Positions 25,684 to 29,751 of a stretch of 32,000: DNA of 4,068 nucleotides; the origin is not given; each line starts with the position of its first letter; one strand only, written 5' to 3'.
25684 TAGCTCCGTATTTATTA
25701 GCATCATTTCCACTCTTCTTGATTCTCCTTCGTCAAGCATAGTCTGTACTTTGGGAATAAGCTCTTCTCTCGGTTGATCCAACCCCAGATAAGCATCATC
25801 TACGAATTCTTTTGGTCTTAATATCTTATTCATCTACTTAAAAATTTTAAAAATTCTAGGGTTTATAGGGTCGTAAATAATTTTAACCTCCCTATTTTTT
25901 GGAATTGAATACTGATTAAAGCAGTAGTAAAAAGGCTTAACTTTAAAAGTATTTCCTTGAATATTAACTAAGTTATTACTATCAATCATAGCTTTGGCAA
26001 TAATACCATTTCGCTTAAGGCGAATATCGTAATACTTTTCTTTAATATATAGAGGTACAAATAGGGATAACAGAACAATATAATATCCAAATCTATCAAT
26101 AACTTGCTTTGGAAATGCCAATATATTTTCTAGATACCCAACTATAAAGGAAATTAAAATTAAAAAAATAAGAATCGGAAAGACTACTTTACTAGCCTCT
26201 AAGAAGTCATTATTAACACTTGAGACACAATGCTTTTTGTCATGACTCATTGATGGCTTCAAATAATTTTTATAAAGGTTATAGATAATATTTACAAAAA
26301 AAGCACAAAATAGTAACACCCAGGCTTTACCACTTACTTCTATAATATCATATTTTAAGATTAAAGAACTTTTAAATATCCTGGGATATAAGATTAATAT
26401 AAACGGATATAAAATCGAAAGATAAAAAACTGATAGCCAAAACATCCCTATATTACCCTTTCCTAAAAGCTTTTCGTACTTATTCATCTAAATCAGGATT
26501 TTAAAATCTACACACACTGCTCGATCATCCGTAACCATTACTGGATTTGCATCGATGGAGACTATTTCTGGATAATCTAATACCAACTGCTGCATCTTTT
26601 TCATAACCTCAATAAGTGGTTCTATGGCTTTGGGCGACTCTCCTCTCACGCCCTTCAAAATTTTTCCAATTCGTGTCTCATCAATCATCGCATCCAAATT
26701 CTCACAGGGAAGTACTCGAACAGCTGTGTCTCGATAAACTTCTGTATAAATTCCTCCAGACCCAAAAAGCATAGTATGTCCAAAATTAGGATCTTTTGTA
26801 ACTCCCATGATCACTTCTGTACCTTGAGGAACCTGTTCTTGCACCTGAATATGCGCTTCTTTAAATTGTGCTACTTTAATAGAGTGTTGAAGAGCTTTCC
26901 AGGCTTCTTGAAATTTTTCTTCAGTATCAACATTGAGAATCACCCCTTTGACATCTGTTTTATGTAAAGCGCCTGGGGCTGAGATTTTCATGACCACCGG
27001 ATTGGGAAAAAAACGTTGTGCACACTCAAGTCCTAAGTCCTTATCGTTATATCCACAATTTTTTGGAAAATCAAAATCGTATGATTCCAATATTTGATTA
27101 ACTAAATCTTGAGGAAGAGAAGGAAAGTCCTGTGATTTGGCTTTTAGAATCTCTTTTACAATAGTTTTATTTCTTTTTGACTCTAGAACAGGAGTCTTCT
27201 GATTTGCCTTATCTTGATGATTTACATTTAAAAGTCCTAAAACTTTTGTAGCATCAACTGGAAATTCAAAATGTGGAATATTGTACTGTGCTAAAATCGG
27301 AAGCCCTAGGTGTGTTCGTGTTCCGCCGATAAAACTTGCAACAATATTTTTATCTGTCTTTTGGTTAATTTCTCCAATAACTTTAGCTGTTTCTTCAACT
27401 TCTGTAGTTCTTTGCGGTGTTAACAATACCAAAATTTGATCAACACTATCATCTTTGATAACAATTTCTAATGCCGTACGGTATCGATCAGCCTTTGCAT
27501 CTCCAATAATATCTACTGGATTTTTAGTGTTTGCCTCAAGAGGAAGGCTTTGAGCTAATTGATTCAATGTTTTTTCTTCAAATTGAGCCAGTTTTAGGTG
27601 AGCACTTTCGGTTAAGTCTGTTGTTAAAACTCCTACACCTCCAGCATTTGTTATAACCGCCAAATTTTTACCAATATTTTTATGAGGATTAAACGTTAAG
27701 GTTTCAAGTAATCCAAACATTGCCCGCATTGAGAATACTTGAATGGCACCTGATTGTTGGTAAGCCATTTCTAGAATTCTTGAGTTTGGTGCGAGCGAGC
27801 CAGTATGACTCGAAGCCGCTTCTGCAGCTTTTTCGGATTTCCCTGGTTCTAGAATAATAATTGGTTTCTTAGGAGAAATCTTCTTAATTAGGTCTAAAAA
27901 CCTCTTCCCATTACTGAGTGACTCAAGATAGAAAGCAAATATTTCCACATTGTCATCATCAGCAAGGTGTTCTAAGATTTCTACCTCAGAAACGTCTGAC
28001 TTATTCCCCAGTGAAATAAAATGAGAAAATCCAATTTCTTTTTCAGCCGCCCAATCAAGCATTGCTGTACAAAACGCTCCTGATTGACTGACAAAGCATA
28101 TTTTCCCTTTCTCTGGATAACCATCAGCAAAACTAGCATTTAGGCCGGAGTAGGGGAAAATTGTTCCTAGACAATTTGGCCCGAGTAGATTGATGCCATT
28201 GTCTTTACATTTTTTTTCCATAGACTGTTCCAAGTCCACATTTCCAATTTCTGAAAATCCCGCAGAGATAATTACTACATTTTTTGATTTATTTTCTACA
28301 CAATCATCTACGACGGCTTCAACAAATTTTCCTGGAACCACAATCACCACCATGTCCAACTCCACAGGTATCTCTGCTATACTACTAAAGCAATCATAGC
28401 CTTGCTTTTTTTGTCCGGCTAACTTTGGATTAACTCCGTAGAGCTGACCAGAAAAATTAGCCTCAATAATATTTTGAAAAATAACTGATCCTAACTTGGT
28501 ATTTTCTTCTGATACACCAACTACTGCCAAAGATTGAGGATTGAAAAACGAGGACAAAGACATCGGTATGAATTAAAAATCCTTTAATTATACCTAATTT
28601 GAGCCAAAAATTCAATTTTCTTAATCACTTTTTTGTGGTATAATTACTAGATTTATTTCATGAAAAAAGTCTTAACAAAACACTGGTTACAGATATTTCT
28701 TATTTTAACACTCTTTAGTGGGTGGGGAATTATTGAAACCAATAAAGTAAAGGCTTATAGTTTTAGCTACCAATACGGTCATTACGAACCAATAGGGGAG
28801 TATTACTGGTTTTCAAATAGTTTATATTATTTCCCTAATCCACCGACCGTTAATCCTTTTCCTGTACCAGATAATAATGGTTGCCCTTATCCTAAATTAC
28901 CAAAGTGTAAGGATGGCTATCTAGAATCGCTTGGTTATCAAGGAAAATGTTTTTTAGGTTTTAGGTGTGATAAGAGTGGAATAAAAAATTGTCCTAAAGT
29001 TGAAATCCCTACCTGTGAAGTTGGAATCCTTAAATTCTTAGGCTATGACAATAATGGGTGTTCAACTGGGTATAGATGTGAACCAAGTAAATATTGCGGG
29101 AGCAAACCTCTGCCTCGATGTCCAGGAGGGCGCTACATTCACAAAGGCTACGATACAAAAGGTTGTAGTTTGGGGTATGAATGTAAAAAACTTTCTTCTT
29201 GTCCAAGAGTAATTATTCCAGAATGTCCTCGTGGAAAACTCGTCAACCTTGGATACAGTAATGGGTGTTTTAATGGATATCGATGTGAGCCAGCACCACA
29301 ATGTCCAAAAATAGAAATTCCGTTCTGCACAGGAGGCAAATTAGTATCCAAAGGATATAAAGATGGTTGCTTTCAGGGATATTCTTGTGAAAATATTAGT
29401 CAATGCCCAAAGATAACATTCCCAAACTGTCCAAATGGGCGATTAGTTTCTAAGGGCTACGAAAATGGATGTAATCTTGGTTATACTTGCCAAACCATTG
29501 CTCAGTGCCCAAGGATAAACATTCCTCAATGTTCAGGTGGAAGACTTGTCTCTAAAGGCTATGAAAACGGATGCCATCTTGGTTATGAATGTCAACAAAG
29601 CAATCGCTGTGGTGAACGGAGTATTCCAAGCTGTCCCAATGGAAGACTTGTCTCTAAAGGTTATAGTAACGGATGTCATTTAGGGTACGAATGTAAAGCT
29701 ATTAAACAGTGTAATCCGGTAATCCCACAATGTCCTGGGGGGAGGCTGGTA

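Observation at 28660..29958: Secreted protein built from nine tandem ~34-aa four-cysteine repeats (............+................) that I cannot place in a known family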

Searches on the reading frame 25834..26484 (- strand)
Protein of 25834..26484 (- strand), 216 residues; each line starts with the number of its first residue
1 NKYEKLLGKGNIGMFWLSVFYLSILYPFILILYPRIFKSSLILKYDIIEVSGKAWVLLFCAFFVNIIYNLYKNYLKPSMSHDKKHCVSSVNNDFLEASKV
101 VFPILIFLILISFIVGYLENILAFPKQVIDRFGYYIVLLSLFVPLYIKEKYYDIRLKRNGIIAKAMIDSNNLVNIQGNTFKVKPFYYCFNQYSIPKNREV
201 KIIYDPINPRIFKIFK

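Call 11: search_protein_families(library=pfam, proteins=[window:25834-26484:-], max_evalue=0.001)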
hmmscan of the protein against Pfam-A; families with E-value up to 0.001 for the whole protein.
window:25834-26484:- (216 aa): 0 families

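Call 52: search_protein_families(library=pfam, proteins=[window:25834-26484:-], max_evalue=1)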
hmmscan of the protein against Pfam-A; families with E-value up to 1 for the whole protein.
window:25834-26484:- (216 aa): 1 family
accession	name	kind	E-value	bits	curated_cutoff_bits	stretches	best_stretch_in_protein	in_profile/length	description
PF01312.24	Bac_export_2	-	0.14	11.7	24.4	1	55-124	35-104/335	FlhB HrpN YscU SpaS Family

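Call 76: search_protein_families(library=ncbifam, proteins=[window:25834-26484:-], max_evalue=0.1)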
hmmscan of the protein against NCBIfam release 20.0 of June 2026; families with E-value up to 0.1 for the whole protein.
window:25834-26484:- (216 aa): 1 family
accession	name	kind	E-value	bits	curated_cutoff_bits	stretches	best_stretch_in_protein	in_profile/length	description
TIGR00328.1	flhB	equivalog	0.078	12.1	349.25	0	52-126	36-112/348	flagellar biosynthesis protein FlhB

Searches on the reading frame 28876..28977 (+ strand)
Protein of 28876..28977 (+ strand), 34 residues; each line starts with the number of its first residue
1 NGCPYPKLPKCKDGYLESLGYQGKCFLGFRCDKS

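Call 27: search_protein_representatives(alignment_id=A1)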
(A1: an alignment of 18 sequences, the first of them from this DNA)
Query: 18 sequences, 35 profile positions. Proteins with E-value up to 0.001 (for the whole library): 147; up to 1e-10: 36; up to 1e-30: 6. The best 147 are listed.
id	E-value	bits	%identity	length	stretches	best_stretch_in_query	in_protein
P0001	4.3e-66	234.6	-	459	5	1-34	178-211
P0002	2.2e-49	181.1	-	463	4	1-34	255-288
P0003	1.4e-48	178.6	-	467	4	2-34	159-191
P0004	1.4e-43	162.5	-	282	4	2-34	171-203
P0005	2.1e-42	158.7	-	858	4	3-34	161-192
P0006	6.8e-39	147.6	-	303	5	2-34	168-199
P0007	1.1e-24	102.0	-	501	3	2-34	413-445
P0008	4.0e-24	100.3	-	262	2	1-34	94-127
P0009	1.2e-23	98.8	-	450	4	3-34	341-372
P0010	1.3e-23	98.6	-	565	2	2-34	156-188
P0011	5.4e-23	96.7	-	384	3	2-34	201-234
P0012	3.0e-22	94.3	-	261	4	1-28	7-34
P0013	2.5e-20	88.1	-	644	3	2-34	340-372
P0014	9.3e-20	86.3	-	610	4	1-34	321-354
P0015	1.8e-19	85.4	-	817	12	1-34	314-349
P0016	8.1e-18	80.1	-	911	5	2-32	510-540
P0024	2.0e-13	66.0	-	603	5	3-28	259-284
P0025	1.6e-12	63.2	-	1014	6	2-34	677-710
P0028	8.8e-12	60.8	-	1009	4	2-34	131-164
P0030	2.4e-11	59.4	-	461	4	3-33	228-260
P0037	4.4e-10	55.4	-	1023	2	2-33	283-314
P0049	6.2e-09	51.7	-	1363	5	2-34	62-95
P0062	1.3e-07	47.4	-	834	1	2-34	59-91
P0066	1.9e-07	46.9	-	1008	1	2-33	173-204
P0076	5.1e-07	45.6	-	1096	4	2-27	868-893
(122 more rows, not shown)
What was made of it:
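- Tried and rejected: The exhaustive profile search was needed (call 27).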

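Call 66: search_protein_families(library=pfam, proteins=[P0016, P0024, P0025, P0028, P0030, P0049, P0062, P0066, P0076, P0037], max_evalue=0.001)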
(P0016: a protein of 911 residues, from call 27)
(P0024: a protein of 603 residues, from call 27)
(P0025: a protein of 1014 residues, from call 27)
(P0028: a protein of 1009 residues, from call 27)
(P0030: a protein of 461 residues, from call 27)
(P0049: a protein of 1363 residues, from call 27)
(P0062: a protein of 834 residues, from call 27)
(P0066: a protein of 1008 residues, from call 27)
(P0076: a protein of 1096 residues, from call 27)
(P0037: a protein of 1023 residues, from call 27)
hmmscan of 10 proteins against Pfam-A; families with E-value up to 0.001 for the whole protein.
P0016 (911 aa): 0 families

P0024 (603 aa): 0 families

P0025 (1014 aa): 0 families

P0028 (1009 aa): 0 families

P0030 (461 aa): 2 families
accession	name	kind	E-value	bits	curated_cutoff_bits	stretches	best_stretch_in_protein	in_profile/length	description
PF01033.22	Somatomedin_B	-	1.2e-07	32.4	23.1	2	52-87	2-38/40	Somatomedin B domain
PF02822.19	Antistasin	-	1.1e-05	26.3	21.2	1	396-421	1-26/26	Antistasin family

P0049 (1363 aa): 0 families

P0062 (834 aa): 0 families

P0066 (1008 aa): 1 family
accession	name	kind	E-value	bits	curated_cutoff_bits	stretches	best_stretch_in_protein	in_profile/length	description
PF03629.24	SASA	-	2.5e-28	99.7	24.8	1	719-968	3-223/226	Carbohydrate esterase, sialic acid-specific acetylesterase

P0076 (1096 aa): 3 families
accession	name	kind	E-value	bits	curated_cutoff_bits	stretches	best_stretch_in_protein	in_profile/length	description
PF00050.26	Kazal_1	-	1e-16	61.1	21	3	271-314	7-49/49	Kazal-type serine protease inhibitor domain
PF07648.20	Kazal_2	-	4.1e-11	43.2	22.8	2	271-299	2-31/48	Kazal-type serine protease inhibitor domain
PF13620.12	CarboxypepD_reg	-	5.7e-07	30.2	32.3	1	527-596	3-73/82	Carboxypeptidase regulatory-like domain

P0037 (1023 aa): 0 families
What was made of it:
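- Isolated family members also carry Kazal or antistasin domains (call 66).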

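Call 67: search_protein_families(library=phrogs, proteins=[P0006], max_evalue=0.01)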
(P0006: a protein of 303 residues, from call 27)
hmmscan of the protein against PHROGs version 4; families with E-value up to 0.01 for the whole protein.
P0006 (303 aa): 0 families

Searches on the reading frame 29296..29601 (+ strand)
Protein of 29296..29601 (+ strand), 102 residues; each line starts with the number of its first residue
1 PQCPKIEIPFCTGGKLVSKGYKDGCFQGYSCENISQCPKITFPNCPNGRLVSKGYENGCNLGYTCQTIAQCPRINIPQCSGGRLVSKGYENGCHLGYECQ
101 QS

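Call 36: find_homologous_proteins(query=A3, max_evalue=0.001)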
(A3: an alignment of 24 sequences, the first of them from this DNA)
Query A3 (24 sequences) (102 aa, profile of the alignment): 5 proteins with E <= 0.001 among 3629 candidates.
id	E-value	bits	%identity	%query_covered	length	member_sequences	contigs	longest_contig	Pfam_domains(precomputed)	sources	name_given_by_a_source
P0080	2.9e-13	68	29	97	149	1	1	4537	-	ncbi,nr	ncbi:MAG: hypothetical protein K0S65_2382 [Labilithrix sp.]|nr:hypothetical protein [Labilithrix sp.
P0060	1.2e-7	50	32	64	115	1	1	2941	-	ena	-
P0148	2.4e-7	49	30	96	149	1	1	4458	-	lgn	-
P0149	2.3e-6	46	24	95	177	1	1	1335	-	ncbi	-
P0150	3.5e-5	42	30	97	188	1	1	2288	-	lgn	-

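Call 40: predict_structure(alignment_id=A3)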
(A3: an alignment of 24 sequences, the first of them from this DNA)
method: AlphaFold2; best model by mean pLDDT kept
length: 102 residues; sequences in the alignment: 24
mean_pLDDT: 87.9   pTM: 0.38
mean pLDDT of the five models: 87.9, 82.4, 81.4, 80.0, 76.1
residues with pLDDT >= 90: 48; 70-90: 54; 50-70: 0; < 50: 0
segments of 3 or more residues with pLDDT < 50: none
pLDDT, mean of each block of 10 residues (from residue 1): 89 85 94 80 87 85 86 89 94 91 84
secondary structure, 60 per line:
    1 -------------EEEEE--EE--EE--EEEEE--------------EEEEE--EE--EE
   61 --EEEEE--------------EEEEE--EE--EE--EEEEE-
elements in order: E14-18 E29-33 E48-52 E63-67 E82-86 E97-101
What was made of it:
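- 29296..29397 (+): Module 5 (aa 213-246), x7/x13/x5. First module of the 3-module AlphaFold2 model (call 40).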

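Call 43: fold_search(model_id=the predicted structure, library=pdb)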
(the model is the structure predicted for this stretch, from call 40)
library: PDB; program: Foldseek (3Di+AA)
matches with E <= 10: 57; with E <= 0.001: 0
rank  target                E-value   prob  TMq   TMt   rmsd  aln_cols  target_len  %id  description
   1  2xrd                  3.3e-01  0.09  0.18  0.10  11.6       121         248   13  Structure of the N-terminal four domains of the complement regulator Rat Crry (released 2011-06-22)
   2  2xrb                  3.3e-01  0.09  0.18  0.10  11.4       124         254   13  Structure of the N-terminal four domains of the complement regulator Rat Crry (released 2011-06-22)
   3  1gkn_MODEL_1_A        3.7e-01  0.06  0.15  0.13  14.4       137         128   14  Structure Determination and Rational Mutagenesis reveal binding surface of immune adherence receptor, CR1 (CD3 (released 2002-04-18)
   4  8zui_D                4.2e-01  0.09  0.19  0.15  10.0       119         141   12  Binary cluster of TNF-TNFR1 ectodomain complex (released 2025-06-11)
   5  7fh1_A                7.1e-01  0.08  0.23  0.04  15.2       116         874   16  Structure of the human Meckelin (released 2021-12-01)
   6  7p4n_MODEL_1_A        1.0e+00  0.08  0.22  0.26  16.5        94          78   14  NMR solution structure of the C6 domain of von Willebrand Factor (released 2022-07-27)
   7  7do4_B                1.5e+00  0.02  0.15  0.11  13.0       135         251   18  Crystal structure of CD97-CD55 complex (released 2021-09-22)
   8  4c16_A                1.7e+00  0.02  0.14  0.08  14.8       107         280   15  E-selectin lectin, EGF-like and two SCR domains complexed with glycomimetic antagonist (released 2014-08-20)
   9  2q7z_MODEL_1_A        2.4e+00  0.02  0.16  0.02  19.4       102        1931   18  Solution Structure of the 30 SCR domains of human Complement Receptor 1 (released 2007-10-16)
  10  9u60_B                2.6e+00  0.04  0.23  0.08  14.5       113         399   18  C3 convertases zymogen C4b2 in loading state (released 2026-01-14)
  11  5ej1_B                3.1e+00  0.06  0.19  0.04  10.4        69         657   17  Pre-translocation state of bacterial cellulose synthase (released 2016-03-30)
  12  3gau_MODEL_1_A        3.1e+00  0.04  0.22  0.04  13.8       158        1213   11  Solution structure of Human Complement Factor H in 50 mM NaCl buffer (released 2009-06-09)
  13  7dic_A                3.1e+00  0.02  0.18  0.05  21.6       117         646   14  Mycoplasma genitalium RNase R in complex with single-stranded RNA (released 2021-03-17)
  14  1h03_P                3.1e+00  0.02  0.16  0.14  16.1       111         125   15  Human CD55 domains 3 & 4 (released 2003-03-20)
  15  6ilj_E                3.3e+00  0.01  0.15  0.10  16.0       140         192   16  Cryo-EM structure of Echovirus 6 complexed with its attachment receptor CD55 at PH 5.5 (released 2019-05-15)
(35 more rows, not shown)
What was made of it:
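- Closest known: Eukaryotic beads-on-a-string modules. Same: These are the top, non-significant, Foldseek neighbours of the three-module model (call 43).
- Closest known: Eukaryotic beads-on-a-string modules. Different: E>=0.33 and TM<=0.23 (call 43).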

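Call 69: search_solved_structures(query=A3, max_evalue=10, show_alignments=2)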
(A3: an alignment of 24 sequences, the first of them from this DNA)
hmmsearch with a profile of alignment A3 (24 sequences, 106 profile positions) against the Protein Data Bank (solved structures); distinct sequences matched with E-value up to 10: 4.
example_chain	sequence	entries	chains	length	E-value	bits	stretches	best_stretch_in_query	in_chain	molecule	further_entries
6cuc_A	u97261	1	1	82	0.24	15.1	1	24-84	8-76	Tau-theraphotoxin-Hs1a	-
4u49_A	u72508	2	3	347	0.48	14.1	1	43-105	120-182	Pectate lyase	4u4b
7l2m_E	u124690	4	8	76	0.5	14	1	24-84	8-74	Tau-theraphotoxin-Hs1a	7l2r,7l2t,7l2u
5irx_E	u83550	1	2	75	0.64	13.7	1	24-84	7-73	Tau-theraphotoxin-Hs1a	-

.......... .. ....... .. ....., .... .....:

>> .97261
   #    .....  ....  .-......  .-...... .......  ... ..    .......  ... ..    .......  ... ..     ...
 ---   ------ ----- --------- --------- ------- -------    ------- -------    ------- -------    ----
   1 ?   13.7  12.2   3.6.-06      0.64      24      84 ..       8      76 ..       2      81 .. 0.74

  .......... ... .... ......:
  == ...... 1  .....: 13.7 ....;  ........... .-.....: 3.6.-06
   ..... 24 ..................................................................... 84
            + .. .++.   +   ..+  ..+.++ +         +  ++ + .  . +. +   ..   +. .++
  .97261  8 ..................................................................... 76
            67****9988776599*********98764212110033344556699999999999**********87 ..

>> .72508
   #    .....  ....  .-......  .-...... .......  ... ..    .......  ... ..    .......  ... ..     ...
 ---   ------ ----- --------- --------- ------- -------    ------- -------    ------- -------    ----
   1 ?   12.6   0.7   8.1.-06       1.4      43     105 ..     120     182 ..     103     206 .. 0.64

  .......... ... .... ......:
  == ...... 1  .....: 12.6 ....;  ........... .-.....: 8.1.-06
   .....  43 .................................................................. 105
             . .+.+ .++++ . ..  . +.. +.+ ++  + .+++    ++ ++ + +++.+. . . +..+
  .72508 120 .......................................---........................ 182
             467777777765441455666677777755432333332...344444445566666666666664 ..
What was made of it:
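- Closest known: SCREPs. Different: This protein has nine two-disulfide modules and no similarity to those domains (call 69: DkTx E=0.24, not significant).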

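Call 81: fold_search(model_id=the predicted structure, library=viral)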
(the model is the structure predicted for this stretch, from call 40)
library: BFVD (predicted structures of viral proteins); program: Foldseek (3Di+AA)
matches with E <= 10: 129; with E <= 0.001: 0
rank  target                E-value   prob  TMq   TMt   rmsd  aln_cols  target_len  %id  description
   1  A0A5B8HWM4            2.7e-01  0.12  0.20  0.03  14.7       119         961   13  TNFR-Cys domain-containing protein [Mimiviridae sp. ChoanoV1]
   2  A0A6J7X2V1            3.1e-01  0.51  0.43  0.07  17.9       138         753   10  Uncharacterized protein [uncultured Caudovirales phage]
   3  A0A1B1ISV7            3.7e-01  0.14  0.23  0.10  14.0        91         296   12  (no name in the UniProt tables at hand)
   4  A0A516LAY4            5.8e-01  0.06  0.18  0.04  23.1       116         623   10  (no name in the UniProt tables at hand)
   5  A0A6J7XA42            7.5e-01  0.12  0.27  0.09  13.0       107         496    8  Glycine-rich domain-containing protein [uncultured Caudovirales phage]
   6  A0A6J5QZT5            7.5e-01  0.06  0.20  0.05  13.3       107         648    8  Minor tail protein [uncultured Caudovirales phage]
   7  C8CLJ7                8.6e-01  0.11  0.20  0.09  11.9        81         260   20  (no name in the UniProt tables at hand)
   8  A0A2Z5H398            8.6e-01  0.08  0.18  0.13  17.6        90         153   11  Uncharacterized protein [Escherichia phage Halfdan]
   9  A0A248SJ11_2          1.0e+00  0.06  0.22  0.05  10.2       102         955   17  (no name in the UniProt tables at hand)
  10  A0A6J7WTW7            1.2e+00  0.07  0.17  0.03  18.9        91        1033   12  Uncharacterized protein [uncultured Caudovirales phage]
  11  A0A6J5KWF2            1.3e+00  0.07  0.23  0.04  15.1       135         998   10  Uncharacterized protein [uncultured Caudovirales phage]
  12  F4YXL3                1.4e+00  0.09  0.22  0.10   9.2        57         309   14  Uncharacterized protein [Roseobacter phage RDJL Phi 1]
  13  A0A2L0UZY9            1.4e+00  0.05  0.19  0.05  18.8       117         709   16  Tail fiber protein [Agrobacterium phage Atu_ph07]
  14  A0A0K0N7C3            2.0e+00  0.04  0.16  0.09  16.4        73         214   18  Major tail protein [Gordonia phage GMA2]
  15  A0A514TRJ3            2.0e+00  0.01  0.13  0.08  14.8       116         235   19  (no name in the UniProt tables at hand)
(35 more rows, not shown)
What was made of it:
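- On Solved-structure relatives: Foldseek against BFVD: best E=0.27 (call 81).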
